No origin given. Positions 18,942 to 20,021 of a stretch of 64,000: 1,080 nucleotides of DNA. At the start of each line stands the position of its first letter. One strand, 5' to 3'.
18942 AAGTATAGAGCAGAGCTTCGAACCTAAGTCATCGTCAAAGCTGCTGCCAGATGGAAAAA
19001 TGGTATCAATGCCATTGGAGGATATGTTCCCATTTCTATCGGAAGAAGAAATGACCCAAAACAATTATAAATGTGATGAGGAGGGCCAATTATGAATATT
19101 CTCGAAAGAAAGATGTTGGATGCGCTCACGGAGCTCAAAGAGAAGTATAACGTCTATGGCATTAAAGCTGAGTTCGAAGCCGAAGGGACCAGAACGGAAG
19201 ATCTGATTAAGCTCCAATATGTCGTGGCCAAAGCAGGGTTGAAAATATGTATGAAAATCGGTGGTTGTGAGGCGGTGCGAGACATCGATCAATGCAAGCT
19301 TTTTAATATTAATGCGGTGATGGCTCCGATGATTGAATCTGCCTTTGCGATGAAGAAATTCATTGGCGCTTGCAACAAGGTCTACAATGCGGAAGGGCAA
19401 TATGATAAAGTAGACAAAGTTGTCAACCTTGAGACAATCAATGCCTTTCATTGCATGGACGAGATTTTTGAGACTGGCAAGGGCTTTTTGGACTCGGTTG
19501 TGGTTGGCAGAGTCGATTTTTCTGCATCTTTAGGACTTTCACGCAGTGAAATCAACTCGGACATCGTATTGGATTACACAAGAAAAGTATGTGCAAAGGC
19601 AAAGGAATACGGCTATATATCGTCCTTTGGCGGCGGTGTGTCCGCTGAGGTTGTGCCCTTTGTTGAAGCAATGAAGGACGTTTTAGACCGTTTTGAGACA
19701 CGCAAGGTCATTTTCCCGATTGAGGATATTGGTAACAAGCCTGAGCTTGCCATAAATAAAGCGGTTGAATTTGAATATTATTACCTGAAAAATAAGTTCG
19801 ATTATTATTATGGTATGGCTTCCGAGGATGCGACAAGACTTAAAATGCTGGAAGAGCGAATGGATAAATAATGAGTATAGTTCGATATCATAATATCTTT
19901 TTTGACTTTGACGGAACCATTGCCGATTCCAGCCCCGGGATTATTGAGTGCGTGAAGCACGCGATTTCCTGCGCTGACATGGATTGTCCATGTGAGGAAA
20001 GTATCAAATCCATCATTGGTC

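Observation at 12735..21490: CDP-3,6-dideoxyhexose genes continue into a YerE-like ThDP enzyme: a predicted C-branched (yersiniose-type) sugar pathway in a Gram-positive glycan locus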

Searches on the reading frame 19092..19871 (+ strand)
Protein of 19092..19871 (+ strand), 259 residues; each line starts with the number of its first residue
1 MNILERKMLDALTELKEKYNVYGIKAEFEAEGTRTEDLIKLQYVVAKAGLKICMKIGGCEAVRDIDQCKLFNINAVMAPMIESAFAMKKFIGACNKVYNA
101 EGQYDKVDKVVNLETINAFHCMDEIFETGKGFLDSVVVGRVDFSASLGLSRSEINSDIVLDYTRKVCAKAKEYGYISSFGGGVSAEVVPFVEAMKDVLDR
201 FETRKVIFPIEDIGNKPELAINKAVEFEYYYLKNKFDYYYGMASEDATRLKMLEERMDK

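Call 3: search_protein_families(library=pfam, proteins=[window:19092-19871:+])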
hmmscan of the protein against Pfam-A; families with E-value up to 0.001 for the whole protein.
window:19092-19871:+ (259 aa): 1 family
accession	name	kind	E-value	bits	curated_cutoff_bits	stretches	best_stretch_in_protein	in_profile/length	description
PF03328.21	HpcH_HpaI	-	5.4e-09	36.1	25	1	71-175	83-185/221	HpcH/HpaI aldolase/citrate lyase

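Call 4: search_protein_families(library=ncbifam, proteins=[window:19092-19871:+])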
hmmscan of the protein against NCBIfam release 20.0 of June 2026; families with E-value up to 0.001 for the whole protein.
window:19092-19871:+ (259 aa): 0 families

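Call 29: search_solved_structures(query=window:19092-19871:+, max_evalue=10, show_alignments=2)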
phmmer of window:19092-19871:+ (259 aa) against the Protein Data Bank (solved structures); distinct sequences matched with E-value up to 10: 2.
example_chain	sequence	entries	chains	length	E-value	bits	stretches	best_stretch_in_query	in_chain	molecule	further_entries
5vxc_A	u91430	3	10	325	0.5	13.2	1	131-174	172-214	Citrate lyase subunit beta-like protein, mitochondrial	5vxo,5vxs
2vws_A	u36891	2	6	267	2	11.2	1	105-176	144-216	YFAU, 2-KETO-3-DEOXY SUGAR ALDOLASE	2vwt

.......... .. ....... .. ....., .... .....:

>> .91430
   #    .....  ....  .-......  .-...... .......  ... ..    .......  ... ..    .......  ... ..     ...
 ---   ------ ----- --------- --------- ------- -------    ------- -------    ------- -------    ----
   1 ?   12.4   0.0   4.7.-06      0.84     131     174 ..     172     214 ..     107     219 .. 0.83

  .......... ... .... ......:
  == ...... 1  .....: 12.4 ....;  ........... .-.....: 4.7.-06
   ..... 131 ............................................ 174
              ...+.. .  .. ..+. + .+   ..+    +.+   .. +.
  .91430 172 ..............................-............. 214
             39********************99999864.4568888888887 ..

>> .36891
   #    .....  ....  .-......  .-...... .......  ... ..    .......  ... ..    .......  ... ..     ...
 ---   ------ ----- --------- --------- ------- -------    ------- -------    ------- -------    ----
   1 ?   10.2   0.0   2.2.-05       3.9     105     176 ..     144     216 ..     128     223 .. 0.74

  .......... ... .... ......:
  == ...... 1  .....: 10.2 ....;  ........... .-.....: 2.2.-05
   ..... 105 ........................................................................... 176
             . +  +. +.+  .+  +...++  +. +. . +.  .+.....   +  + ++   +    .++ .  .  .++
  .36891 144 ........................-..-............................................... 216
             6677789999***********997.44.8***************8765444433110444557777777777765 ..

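Call 33: search_solved_structures(query=A1, max_evalue=10, show_alignments=3)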
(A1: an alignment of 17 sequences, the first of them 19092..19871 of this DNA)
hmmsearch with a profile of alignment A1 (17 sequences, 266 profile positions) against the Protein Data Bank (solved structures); distinct sequences matched with E-value up to 10: 25.
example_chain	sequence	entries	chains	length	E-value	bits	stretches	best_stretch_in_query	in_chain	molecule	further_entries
2vws_A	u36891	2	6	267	3.1e-06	30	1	100-169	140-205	YFAU, 2-KETO-3-DEOXY SUGAR ALDOLASE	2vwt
7et8_A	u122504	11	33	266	3.5e-06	29.8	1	100-173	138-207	4-hydroxy-2-oxoheptanedioate aldolase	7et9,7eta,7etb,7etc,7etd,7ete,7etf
7nr1_A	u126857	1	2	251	4.9e-05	26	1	101-179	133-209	HpcH/HpaI aldolase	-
7o5v_AAA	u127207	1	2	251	4.9e-05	26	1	101-179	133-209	HpcH/HpaI aldolase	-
7nnk_A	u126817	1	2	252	5e-05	26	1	101-179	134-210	HpcH/HpaI aldolase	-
7o9r_AAA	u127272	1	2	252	5e-05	26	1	101-179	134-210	HpcH/HpaI aldolase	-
6r62_A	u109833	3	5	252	5e-05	26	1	101-179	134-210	HpcH/HpaI aldolase | hydroxyketoacid aldolase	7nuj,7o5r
7o5i_A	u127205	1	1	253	5.1e-05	26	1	101-179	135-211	HpcH/HpaI aldolase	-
7o5w_AAA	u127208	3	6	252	5.1e-05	26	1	101-179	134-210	HpcH/HpaI aldolase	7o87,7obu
8adq_A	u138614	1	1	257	5.3e-05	25.9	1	101-179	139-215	HpcH/HpaI aldolase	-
4b5s_A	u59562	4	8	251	0.00017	24.2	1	99-153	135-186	4-HYDROXY-2-OXO-HEPTANE-1,7-DIOATE ALDOLASE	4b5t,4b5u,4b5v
4b5w_A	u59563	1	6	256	0.00018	24.2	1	99-153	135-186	4-HYDROXY-2-OXO-HEPTANE-1,7-DIOATE ALDOLASE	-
4b5x_A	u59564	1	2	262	0.00019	24.1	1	99-153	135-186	4-HYDROXY-2-OXO-HEPTANE-1,7-DIOATE ALDOLASE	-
2v5j_A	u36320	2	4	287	0.00023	23.9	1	99-152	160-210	2,4-DIHYDROXYHEPT-2-ENE-1,7-DIOIC ACID ALDOLASE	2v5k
1dxe_A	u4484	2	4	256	0.00075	22.1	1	98-187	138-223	2-DEHYDRO-3-DEOXY-GALACTARATE ALDOLASE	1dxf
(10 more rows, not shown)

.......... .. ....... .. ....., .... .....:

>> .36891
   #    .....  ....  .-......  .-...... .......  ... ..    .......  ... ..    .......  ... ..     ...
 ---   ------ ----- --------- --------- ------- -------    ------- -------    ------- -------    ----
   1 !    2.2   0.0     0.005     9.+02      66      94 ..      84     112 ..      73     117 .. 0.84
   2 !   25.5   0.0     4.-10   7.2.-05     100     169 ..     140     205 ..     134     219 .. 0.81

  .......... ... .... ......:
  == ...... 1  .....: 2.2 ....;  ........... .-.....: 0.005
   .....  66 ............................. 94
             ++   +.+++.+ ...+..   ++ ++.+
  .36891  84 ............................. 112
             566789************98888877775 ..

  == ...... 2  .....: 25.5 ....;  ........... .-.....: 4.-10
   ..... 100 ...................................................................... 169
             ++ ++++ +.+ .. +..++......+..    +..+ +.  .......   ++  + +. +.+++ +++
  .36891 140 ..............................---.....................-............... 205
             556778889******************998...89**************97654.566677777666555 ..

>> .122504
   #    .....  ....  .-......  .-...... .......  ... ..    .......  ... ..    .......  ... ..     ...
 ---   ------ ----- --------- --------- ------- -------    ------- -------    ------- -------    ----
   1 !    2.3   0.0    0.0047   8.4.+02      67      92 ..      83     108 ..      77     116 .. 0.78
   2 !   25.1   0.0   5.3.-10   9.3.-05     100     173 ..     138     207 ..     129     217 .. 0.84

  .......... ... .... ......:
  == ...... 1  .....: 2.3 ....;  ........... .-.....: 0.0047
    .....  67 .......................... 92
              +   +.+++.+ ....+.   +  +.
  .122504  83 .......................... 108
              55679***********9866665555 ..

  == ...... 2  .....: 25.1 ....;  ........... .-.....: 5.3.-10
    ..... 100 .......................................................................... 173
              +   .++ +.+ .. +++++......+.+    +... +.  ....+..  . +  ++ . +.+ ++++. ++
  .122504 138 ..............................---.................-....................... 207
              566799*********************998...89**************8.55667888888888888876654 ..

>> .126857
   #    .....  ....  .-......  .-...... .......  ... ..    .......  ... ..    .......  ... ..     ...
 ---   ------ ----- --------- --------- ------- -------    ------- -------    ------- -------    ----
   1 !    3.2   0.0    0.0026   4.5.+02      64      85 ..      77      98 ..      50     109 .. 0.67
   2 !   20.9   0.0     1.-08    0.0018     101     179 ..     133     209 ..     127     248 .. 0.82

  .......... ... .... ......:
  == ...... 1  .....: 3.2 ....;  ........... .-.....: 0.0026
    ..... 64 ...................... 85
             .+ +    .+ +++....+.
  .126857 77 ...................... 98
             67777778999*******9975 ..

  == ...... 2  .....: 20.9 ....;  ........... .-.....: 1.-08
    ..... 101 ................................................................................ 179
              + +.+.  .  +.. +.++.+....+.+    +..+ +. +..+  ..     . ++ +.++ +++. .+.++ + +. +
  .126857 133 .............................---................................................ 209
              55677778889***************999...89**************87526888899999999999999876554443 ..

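Call 35: find_homologous_proteins(query=window:19092-19871:+, max_evalue=0.001)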
Query window:19092-19871:+ (259 aa): 7129 proteins with E <= 0.001 among 8000 candidates; the best 120 are listed.
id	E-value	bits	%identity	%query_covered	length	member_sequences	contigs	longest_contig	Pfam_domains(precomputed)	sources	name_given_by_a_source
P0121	9.4e-165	564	100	100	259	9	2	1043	PF03328.21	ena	-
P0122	1.5e-142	491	85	99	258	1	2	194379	PF03328.21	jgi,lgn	jgi:4-hydroxy-2-oxoheptanedioate aldolase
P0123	1.4e-126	439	76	99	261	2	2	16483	PF03328.21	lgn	-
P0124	7.7e-126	437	77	99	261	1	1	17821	PF03328.21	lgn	-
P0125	7.8e-104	365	65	100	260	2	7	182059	PF03328.21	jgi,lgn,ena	-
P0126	4.9e-81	290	53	100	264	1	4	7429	PF03328.21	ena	-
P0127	1.2e-80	289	53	100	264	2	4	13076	PF03328.21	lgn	-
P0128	9.5e-80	286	53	100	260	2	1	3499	PF03328.21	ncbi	-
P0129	2.5e-78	281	53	100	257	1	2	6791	PF03328.21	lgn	-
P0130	3.6e-78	281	51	100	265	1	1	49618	PF03328.21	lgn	-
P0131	4.6e-78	280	51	99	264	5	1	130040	PF03328.21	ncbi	-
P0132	6.2e-78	280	51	100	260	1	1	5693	PF03328.21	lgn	-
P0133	8.6e-78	279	50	100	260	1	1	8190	PF03328.21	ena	-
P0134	1.5e-77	279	51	100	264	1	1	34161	PF03328.21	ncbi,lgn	-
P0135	2.0e-77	278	50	100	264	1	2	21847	PF03328.21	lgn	-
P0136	2.4e-77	278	52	100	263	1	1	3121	PF03328.21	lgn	-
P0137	2.6e-77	278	51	100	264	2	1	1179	PF03328.21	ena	-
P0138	3.2e-77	277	52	100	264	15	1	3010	PF03328.21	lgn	-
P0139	4.1e-77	277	51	99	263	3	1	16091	PF03328.21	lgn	-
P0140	5.1e-77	277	51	100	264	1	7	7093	PF03328.21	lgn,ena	-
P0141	6.5e-77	276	50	100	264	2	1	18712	PF03328.21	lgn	-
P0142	6.8e-77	276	50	100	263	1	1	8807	PF03328.21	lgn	-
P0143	1.1e-76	276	52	100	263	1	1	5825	PF03328.21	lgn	-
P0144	1.1e-76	276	52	100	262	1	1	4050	PF03328.21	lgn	-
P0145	1.2e-76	276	51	100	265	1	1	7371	PF03328.21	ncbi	-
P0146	1.2e-76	276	51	100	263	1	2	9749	PF03328.21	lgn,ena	-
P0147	1.5e-76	275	51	100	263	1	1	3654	PF03328.21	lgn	-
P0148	1.5e-76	275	50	100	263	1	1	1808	PF03328.21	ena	-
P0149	2.4e-76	275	50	100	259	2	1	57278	PF03328.21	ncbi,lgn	-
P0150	2.5e-76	275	51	100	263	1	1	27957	PF03328.21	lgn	-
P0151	3.1e-76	274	50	100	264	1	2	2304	PF03328.21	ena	-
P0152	3.9e-76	274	51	100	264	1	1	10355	PF03328.21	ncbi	-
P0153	4.7e-76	274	50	100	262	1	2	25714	PF03328.21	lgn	-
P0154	5.3e-76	273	51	100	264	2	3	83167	PF03328.21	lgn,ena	-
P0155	6.6e-76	273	52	99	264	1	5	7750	PF03328.21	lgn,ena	-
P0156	6.9e-76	273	50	100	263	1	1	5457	PF03328.21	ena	-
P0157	7.2e-76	273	50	100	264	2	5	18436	PF03328.21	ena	-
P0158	7.3e-76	273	51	100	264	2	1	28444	PF03328.21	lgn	-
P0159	8.0e-76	273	53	97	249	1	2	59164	PF03328.21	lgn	-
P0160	8.1e-76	273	50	100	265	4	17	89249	PF03328.21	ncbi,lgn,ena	-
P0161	8.2e-76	273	50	100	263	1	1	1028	PF03328.21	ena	-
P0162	8.7e-76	273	52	100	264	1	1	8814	PF03328.21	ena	-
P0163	1.5e-75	272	50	99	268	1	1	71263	PF03328.21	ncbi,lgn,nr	ncbi:MAG: aldolase/citrate lyase family protein [Deltaproteobacteria bacterium]|nr:aldolase/citrate 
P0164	1.8e-75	272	50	100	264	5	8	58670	PF03328.21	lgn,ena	-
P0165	1.8e-75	272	50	100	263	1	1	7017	PF03328.21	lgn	-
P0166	2.3e-75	271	52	100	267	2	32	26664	PF03328.21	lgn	-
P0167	2.4e-75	271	52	100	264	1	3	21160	PF03328.21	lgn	-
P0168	2.5e-75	271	51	100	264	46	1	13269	PF03328.21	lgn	-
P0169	2.7e-75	271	51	100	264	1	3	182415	PF03328.21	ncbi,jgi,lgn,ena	-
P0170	3.1e-75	271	50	100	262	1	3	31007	PF03328.21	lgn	-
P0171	3.6e-75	271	50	100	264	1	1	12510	PF03328.21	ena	-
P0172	4.1e-75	271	50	100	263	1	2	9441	PF03328.21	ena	-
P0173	4.5e-75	270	50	100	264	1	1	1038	PF03328.21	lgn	-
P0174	4.6e-75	270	51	100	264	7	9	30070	PF03328.21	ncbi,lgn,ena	-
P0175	5.0e-75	270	50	100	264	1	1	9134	PF03328.21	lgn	-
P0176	5.3e-75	270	49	100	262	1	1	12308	PF03328.21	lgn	-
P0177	5.7e-75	270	50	100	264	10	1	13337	PF03328.21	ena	-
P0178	5.8e-75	270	49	100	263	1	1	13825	PF03328.21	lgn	-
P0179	5.8e-75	270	50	100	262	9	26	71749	PF03328.21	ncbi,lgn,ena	ncbi:aldolase/citrate lyase family protein [Lachnospiraceae bacterium 47-T17]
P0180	6.1e-75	270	51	100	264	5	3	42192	PF03328.21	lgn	-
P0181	6.7e-75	270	49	100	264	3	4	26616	PF03328.21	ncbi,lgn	-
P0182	7.5e-75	270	51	97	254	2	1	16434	PF03328.21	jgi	jgi:hypothetical protein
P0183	8.3e-75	270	50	100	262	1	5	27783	PF03328.21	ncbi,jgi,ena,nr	ncbi:MAG: aldolase [Clostridiales bacterium]|nr:aldolase [Clostridiales bacterium]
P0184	8.4e-75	270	50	99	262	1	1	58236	PF03328.21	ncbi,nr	ncbi:MAG: hypothetical protein RUMPE_01149 [Eubacteriales bacterium SKADARSKE-1]|nr:hypothetical pro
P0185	8.6e-75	270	50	99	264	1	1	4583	PF03328.21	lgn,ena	-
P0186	9.8e-75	269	51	100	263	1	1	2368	PF03328.21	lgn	-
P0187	1.0e-74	269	51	99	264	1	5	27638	PF03328.21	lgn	-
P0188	1.1e-74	269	51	100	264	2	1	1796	PF03328.21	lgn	-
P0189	1.1e-74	269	50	100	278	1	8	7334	PF03328.21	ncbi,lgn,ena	-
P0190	1.2e-74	269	49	99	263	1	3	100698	PF03328.21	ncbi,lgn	-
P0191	1.2e-74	269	50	99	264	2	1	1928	PF03328.21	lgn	-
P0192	1.3e-74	269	51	99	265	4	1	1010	PF03328.21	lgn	-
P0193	1.3e-74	269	51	100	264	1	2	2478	PF03328.21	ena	-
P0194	1.3e-74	269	50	99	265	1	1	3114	PF03328.21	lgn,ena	-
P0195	1.4e-74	269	50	99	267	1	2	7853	PF03328.21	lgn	-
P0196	1.6e-74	269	51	99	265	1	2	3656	PF03328.21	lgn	-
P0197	1.6e-74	269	51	100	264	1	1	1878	PF03328.21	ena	-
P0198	1.7e-74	269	51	99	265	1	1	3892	PF03328.21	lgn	-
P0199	1.8e-74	268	50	100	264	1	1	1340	PF03328.21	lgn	-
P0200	1.9e-74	268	50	100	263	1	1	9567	PF03328.21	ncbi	-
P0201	2.3e-74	268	50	100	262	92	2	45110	PF03328.21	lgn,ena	-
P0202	2.5e-74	268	49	100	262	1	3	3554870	PF03328.21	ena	-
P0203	3.1e-74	268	48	100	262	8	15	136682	PF03328.21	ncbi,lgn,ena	-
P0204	3.1e-74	268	50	100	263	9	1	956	PF03328.21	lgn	-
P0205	3.2e-74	268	50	99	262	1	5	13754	PF03328.21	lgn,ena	-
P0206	3.4e-74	268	49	99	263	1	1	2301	PF03328.21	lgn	-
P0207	4.7e-74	267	50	100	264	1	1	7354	PF03328.21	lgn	-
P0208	5.1e-74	267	49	100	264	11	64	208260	PF03328.21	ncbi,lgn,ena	-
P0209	5.4e-74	267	50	100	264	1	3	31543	PF03328.21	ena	-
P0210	6.0e-74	267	49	100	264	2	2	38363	PF03328.21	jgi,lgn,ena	-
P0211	6.4e-74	267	50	99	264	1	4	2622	PF03328.21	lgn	-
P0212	7.4e-74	266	49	100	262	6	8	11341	PF03328.21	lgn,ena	-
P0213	9.7e-74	266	48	100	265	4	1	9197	PF03328.21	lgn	-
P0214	9.7e-74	266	48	100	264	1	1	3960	PF03328.21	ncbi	-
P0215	1.0e-73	266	50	100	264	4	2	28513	PF03328.21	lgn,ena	-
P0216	1.0e-73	266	49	100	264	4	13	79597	PF03328.21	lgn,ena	-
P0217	1.4e-73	266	50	99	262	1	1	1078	PF03328.21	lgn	-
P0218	1.4e-73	266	48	100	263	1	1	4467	PF03328.21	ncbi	-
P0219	1.4e-73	266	50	100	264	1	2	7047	PF03328.21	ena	-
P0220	1.5e-73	265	50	100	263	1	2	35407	PF03328.21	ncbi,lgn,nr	ncbi:MAG: aldolase/citrate lyase family protein [Fusobacteria bacterium]|nr:aldolase/citrate lyase f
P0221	1.6e-73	265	51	97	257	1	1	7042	PF03328.21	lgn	-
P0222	1.7e-73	265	49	100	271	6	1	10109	PF03328.21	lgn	-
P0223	2.0e-73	265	48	100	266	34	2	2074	PF03328.21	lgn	-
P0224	2.5e-73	265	50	100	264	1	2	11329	PF03328.21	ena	-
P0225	2.7e-73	265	48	100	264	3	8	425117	PF03328.21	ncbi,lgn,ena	-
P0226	2.7e-73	265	50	100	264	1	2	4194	PF03328.21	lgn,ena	-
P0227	2.8e-73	265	48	100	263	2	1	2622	PF03328.21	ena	-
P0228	3.1e-73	264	51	100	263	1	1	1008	PF03328.21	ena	-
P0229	3.2e-73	264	50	100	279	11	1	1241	PF03328.21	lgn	-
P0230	3.5e-73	264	50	100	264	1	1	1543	PF03328.21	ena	-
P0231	3.7e-73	264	48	100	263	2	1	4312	PF03328.21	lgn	-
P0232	3.7e-73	264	49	99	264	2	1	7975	PF03328.21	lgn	-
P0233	3.9e-73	264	49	100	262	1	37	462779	PF03328.21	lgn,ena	-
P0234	4.2e-73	264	52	98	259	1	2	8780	PF03328.21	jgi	-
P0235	4.4e-73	264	51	98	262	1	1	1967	PF03328.21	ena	-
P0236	5.2e-73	264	49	100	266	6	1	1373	PF03328.21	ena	-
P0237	5.5e-73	264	48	100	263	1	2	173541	PF03328.21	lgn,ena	-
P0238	5.9e-73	263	48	99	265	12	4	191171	PF03328.21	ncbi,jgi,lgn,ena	-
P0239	6.2e-73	263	50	100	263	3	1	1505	PF03328.21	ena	-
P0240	6.5e-73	263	51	97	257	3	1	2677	PF03328.21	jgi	jgi:hypothetical protein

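Call 43: predict_structure(alignment_id=A2)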
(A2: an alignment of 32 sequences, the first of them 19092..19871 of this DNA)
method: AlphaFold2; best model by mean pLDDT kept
length: 259 residues; sequences in the alignment: 32
mean_pLDDT: 92.1   pTM: 0.88
mean pLDDT of the five models: 92.1, 91.4, 90.9, 90.9, 90.8
residues with pLDDT >= 90: 205; 70-90: 45; 50-70: 6; < 50: 3
segments of 3 or more residues with pLDDT < 50: 30-32
pLDDT, mean of each block of 10 residues (from residue 1): 96 95 84 70 94 88 89 90 96 89 82 97 98 96 96 96 98 97 90 95 94 83 97 92 95 97
secondary structure, 60 per line:
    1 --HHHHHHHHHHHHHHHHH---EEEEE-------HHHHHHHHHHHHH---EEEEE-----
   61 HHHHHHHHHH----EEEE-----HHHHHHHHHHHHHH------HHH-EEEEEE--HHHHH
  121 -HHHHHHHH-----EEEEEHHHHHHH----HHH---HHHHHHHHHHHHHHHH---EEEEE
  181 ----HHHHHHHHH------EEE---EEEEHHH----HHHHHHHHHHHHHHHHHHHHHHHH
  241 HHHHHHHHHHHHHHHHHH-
elements in order: H3-19 E23-27 H35-47 E51-55 H61-70 E75-78 H84-97 E108-113 H116-120 H122-129 E135-139 H140-146 H157-172 E176-180 H185-193 E200-202 E206-209 H217-258

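Call 47: fold_search(model_id=the predicted structure, library=pdb)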
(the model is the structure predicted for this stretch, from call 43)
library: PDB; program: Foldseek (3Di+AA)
matches with E <= 10: 1847; with E <= 0.001: 139
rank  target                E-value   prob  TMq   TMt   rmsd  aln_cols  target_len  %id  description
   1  7o5i                  1.4e-08  1.00  0.58  0.59   4.5       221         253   14  Crystal structure of apo-SwHKA (Hydroxy ketone aldolase) from Sphingomonas wittichii RW1 (released 2022-11-16)
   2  3qz6                  2.0e-08  1.00  0.58  0.58   5.1       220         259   15  The crystal structure of HpcH/HpaI aldolase from Desulfitobacterium hafniense DCB-2 (released 2011-03-16)
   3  4b5w_E                3.4e-08  1.00  0.59  0.60   4.3       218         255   13  Crystal structures of divalent metal dependent pyruvate aldolase R70A mutant, HpaI, in complex with pyruvate (released 2012-08-29)
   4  7et9_A                5.2e-08  1.00  0.56  0.57   7.5       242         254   14  Crystal structure of AbHpaI-Zn-pyruvate complex, Class II aldolase, HpaI from Acinetobacter baumannii (released 2021-11-03)
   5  4b5w_C                8.3e-08  1.00  0.55  0.57   6.0       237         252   13  Crystal structures of divalent metal dependent pyruvate aldolase R70A mutant, HpaI, in complex with pyruvate (released 2012-08-29)
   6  4b5x_A                1.0e-07  1.00  0.56  0.57   4.6       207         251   13  Crystal structures of divalent metal dependent pyruvate aldolase (HpaI), mutant D42A (released 2012-08-29)
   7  6r62                  1.4e-07  1.00  0.58  0.59   4.4       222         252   15  Crystal structure of a class II pyruvate aldolase from Sphingomonas wittichii RW1 in complex with hydroxypyruvate (released 2019-05-29)
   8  7et8_A                1.5e-07  1.00  0.58  0.59   7.1       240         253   14  Crystal structure of thermostable AbHpaI, a class II metal dependent pyruvate aldolase, HpaI from Acinetobacter bauman (released 2021-11-03)
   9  4mf4_A                2.0e-07  1.00  0.58  0.58   3.9       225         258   16  Crystal structure of a HpcH/Hpal aldolase/citrate lyase family protein from Burkholderia cenocepacia J2315 (released 2013-09-04)
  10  2v5k_A                2.1e-07  1.00  0.55  0.55   7.7       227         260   13  Class II aldolase HpcH - magnesium - oxamate complex (released 2007-10-02)
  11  7eth_A                2.1e-07  1.00  0.56  0.58   7.6       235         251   14  Crystal structure of AbHpaI-Zn-pyruvate-propionaldehyde complex, Class II aldolase, HpaI from Acinetobacter baumannii (released 2021-11-03)
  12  2v5j_A                2.1e-07  1.00  0.55  0.53   7.7       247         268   13  Apo Class II aldolase HpcH (released 2007-10-02)
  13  4b5w_F                2.4e-07  1.00  0.58  0.59   4.4       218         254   13  Crystal structures of divalent metal dependent pyruvate aldolase R70A mutant, HpaI, in complex with pyruvate (released 2012-08-29)
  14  4b5w_A                2.8e-07  1.00  0.59  0.60   4.3       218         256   13  Crystal structures of divalent metal dependent pyruvate aldolase R70A mutant, HpaI, in complex with pyruvate (released 2012-08-29)
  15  7nnk_B                2.8e-07  1.00  0.57  0.59   4.5       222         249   14  Crystal structure of S116A mutant of hydroxy ketone aldolase (SwHKA) from Sphingomonas wittichii RW1 in complex with h (released 2022-11-16)
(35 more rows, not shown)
